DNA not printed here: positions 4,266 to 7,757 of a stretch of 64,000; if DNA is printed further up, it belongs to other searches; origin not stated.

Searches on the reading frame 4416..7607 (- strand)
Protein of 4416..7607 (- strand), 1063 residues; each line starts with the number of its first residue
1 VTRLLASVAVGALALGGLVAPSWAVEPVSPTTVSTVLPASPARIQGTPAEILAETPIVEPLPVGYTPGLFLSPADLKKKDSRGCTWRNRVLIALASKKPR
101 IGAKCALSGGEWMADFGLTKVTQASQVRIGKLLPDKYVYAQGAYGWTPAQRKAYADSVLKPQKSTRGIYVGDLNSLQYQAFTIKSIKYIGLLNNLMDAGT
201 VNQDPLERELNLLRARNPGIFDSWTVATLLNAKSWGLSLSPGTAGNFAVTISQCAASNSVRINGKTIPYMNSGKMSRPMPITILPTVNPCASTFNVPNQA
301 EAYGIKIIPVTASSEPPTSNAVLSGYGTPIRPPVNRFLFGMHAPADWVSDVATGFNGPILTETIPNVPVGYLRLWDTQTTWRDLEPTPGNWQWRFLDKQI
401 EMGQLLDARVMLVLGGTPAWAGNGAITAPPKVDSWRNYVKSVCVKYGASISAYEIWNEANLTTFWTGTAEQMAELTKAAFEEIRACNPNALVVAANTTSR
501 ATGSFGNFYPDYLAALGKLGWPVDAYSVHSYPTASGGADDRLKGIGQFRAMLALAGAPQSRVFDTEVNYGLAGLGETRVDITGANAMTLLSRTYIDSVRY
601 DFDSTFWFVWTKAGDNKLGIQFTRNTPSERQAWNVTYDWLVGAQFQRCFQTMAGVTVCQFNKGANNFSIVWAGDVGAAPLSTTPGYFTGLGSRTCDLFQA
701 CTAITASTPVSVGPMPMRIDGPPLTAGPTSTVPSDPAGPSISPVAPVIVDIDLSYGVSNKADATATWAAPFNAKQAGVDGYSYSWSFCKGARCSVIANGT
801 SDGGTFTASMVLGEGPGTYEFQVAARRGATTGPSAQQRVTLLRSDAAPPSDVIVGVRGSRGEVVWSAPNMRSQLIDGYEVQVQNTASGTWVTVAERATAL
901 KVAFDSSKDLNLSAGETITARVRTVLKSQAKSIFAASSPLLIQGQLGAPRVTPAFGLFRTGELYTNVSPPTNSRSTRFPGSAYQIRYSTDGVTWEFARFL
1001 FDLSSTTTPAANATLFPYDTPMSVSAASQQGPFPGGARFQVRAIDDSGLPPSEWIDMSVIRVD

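Call 38: search_protein_families(library=pfam, proteins=[window:4416-7607:-], max_evalue=0.0001)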
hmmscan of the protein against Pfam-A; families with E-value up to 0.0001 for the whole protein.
window:4416-7607:- (1063 aa): 2 families
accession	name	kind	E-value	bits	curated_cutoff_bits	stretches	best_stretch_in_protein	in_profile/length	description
PF01229.23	Glyco_hydro_39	-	2.7e-05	23.6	26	1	416-535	108-230/472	Glycosyl hydrolases family 39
PF00150.24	Cellulase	-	4.3e-05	23.6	23.5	1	405-536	73-200/272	Cellulase (glycosyl hydrolase family 5)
